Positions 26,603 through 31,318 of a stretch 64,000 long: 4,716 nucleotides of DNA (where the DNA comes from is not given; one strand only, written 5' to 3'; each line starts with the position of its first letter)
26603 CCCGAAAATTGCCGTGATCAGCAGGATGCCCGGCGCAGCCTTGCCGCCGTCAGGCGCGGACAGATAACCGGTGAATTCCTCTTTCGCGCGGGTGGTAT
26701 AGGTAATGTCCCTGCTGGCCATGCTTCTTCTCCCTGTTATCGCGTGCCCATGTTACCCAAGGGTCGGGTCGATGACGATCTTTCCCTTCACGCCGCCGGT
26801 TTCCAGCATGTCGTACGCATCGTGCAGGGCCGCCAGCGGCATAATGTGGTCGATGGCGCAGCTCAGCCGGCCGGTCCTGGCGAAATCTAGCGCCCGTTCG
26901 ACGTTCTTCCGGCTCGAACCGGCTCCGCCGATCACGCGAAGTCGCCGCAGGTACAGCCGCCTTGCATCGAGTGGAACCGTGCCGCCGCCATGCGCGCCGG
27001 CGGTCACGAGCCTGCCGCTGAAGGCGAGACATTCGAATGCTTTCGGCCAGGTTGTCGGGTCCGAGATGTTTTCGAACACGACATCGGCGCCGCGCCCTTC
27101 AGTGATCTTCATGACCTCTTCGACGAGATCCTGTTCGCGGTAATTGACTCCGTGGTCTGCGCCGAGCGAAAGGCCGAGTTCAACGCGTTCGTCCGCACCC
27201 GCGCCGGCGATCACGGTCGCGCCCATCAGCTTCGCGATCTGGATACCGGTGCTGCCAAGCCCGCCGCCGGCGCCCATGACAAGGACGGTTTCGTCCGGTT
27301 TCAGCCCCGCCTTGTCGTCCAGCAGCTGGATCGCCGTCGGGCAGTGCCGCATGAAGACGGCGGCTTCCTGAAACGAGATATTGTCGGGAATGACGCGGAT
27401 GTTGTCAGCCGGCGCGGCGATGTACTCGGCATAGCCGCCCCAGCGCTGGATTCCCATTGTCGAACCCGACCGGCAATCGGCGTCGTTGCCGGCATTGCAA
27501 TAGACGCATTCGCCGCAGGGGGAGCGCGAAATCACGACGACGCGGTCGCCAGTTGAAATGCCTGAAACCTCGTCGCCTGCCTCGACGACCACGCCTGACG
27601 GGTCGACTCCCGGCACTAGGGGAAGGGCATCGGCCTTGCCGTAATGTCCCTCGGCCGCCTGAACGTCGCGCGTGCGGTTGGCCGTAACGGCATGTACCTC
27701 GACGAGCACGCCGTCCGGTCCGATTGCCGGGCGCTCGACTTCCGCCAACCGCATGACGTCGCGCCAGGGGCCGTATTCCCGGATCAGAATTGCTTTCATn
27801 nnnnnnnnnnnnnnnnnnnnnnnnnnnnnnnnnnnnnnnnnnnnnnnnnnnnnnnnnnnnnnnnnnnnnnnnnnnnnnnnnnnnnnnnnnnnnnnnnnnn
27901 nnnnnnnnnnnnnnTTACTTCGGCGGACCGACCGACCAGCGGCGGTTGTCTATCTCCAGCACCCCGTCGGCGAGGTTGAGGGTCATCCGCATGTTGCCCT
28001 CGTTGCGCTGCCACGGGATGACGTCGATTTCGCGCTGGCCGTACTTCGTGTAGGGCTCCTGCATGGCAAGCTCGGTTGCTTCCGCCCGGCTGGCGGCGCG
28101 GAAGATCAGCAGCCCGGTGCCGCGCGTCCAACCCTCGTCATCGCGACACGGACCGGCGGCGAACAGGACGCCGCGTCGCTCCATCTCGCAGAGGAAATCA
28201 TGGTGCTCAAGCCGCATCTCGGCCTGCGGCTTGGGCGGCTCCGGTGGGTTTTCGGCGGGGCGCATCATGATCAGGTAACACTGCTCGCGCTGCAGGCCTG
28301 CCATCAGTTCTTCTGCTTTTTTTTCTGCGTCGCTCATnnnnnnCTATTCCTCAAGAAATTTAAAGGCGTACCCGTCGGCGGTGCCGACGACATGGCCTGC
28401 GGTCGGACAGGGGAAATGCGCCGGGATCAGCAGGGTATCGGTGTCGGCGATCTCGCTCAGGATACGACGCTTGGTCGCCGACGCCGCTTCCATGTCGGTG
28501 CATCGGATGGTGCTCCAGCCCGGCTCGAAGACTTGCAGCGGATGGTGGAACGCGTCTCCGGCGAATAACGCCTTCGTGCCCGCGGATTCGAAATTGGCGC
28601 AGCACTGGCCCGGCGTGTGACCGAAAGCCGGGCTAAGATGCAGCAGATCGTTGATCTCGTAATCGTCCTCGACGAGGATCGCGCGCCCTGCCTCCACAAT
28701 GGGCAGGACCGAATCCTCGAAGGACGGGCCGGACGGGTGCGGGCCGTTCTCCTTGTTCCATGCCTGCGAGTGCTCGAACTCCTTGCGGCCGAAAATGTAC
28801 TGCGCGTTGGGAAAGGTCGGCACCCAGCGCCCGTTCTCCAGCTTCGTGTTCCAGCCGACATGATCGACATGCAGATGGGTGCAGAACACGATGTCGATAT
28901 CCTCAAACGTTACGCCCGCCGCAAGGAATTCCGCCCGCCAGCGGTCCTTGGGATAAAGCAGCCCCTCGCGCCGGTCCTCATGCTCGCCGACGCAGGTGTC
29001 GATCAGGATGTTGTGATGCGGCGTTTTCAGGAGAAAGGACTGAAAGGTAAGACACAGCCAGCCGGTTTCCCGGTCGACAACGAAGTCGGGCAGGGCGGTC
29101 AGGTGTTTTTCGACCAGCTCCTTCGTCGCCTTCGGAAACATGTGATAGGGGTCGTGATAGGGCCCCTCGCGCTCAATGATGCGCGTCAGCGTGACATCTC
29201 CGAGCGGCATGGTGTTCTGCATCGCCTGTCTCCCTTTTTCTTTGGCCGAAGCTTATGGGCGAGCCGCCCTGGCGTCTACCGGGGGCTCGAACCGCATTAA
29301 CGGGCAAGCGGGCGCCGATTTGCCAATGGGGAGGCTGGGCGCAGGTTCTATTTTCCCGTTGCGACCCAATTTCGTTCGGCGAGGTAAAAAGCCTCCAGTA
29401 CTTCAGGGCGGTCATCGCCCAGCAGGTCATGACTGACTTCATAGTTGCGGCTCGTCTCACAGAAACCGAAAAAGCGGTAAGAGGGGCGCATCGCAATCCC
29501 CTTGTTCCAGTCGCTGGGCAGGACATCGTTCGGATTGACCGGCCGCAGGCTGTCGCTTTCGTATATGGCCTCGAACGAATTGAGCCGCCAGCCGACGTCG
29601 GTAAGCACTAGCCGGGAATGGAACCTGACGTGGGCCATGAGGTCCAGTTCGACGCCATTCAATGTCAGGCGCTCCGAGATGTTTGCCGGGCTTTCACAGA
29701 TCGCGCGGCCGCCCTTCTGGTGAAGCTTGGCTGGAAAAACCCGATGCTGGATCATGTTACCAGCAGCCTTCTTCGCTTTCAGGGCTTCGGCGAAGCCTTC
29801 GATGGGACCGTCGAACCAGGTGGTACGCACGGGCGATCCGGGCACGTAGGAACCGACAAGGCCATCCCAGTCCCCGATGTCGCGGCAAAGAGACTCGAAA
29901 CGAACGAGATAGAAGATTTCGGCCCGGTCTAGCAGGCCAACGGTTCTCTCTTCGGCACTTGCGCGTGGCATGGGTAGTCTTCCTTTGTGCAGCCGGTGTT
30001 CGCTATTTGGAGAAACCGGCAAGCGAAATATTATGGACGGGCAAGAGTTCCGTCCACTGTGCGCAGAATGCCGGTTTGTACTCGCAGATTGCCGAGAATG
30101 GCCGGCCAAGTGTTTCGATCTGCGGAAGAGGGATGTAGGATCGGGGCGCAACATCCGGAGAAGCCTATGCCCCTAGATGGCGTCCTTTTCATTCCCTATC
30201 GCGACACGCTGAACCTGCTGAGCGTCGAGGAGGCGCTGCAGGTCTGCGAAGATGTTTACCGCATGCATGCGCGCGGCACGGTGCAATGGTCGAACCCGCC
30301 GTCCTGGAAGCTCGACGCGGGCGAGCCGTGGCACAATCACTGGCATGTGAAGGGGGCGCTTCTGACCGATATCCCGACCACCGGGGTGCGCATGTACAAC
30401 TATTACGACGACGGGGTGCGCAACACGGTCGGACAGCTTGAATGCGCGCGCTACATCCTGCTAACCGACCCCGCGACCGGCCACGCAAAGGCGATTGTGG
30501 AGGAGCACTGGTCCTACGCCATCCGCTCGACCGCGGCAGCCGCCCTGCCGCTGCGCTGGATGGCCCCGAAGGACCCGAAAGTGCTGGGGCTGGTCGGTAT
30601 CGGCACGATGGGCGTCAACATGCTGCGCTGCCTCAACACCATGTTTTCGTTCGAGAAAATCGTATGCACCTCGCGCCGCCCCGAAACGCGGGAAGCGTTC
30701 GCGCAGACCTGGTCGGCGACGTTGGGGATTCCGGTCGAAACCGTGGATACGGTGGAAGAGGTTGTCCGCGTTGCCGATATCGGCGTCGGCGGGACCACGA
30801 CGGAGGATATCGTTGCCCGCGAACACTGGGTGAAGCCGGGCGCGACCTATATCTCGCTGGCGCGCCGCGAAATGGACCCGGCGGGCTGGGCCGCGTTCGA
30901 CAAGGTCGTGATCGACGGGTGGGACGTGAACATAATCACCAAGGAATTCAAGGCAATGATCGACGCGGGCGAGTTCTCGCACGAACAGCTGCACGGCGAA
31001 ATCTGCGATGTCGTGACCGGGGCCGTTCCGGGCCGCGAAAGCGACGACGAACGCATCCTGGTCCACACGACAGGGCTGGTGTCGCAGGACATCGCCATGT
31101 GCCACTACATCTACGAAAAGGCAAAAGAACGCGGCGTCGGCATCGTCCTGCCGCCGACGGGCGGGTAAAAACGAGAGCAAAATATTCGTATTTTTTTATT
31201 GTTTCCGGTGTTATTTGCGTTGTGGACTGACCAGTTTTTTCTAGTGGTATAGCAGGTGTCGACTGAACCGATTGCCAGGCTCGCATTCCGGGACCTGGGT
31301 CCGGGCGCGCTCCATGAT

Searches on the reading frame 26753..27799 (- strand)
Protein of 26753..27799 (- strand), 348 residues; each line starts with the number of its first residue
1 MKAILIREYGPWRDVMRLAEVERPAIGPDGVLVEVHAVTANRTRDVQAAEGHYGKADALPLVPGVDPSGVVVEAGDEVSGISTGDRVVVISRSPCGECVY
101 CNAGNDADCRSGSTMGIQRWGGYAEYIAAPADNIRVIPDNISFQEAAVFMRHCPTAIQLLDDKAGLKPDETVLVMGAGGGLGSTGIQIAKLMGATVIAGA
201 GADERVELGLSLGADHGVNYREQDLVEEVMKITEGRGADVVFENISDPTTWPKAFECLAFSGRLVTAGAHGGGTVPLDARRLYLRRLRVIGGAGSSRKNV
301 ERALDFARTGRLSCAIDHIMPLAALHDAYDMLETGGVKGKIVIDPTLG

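Call 66: search_protein_families(library=pfam, proteins=[window:26753-27799:-], max_evalue=0.0001)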
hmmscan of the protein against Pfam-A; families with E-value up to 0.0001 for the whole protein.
window:26753-27799:- (348 aa): 3 families
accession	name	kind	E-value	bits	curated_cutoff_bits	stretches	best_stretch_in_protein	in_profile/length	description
PF00107.32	ADH_zinc_N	-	4.5e-31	107.9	31.8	1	180-307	1-127/129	Zinc-binding dehydrogenase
PF08240.17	ADH_N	-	1.7e-23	83.2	23.5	1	27-139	1-104/104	Alcohol dehydrogenase GroES-like domain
PF13602.12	ADH_zinc_N_2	-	7.3e-18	66.2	27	1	212-343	1-134/134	Zinc-binding dehydrogenase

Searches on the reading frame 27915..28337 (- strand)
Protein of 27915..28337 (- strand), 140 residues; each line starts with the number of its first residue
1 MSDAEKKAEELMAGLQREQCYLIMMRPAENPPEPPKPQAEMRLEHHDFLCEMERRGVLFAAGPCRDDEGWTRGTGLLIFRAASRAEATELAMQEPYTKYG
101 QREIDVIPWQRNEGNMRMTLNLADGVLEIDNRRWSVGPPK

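Call 66: search_protein_families(library=pfam, proteins=[window:27915-28337:-], max_evalue=0.0001)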
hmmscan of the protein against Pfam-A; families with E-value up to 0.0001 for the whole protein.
window:27915-28337:- (140 aa): 1 family
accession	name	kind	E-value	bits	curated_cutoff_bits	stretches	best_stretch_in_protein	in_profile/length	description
PF03795.20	YCII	-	1.1e-09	39.1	24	1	21-109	3-94/95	YCII-related domain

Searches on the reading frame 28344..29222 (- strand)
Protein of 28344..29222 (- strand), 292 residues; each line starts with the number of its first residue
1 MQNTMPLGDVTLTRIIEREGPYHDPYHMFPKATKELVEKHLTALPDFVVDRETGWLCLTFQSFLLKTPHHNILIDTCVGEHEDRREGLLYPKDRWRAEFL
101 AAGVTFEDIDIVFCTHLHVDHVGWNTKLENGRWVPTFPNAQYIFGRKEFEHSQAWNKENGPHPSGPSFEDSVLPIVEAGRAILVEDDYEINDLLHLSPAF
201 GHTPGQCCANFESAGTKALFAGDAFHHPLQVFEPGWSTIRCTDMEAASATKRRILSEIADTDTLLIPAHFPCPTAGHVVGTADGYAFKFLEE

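Call 66: search_protein_families(library=pfam, proteins=[window:28344-29222:-], max_evalue=0.0001)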
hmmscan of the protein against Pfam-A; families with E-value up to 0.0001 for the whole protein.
window:28344-29222:- (292 aa): 2 families
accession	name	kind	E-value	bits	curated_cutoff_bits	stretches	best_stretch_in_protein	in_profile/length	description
PF00753.33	Lactamase_B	-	3.7e-17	63.3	22.7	1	62-269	8-196/196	Metallo-beta-lactamase superfamily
PF12706.13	Lactamase_B_2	-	2e-05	24.7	27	0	70-125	1-48/200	Beta-lactamase superfamily domain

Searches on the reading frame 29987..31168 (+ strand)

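Call 66: search_protein_families(library=pfam, proteins=[window:29987-31168:+], max_evalue=0.0001)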
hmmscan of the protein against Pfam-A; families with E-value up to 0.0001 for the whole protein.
window:29987-31168:+ (393 aa): 1 family
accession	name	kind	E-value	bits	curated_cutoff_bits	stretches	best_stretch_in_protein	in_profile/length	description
PF02423.21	OCD_Mu_crystall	-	1.5e-36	126.4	24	1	78-381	15-312/314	Ornithine cyclodeaminase/mu-crystallin family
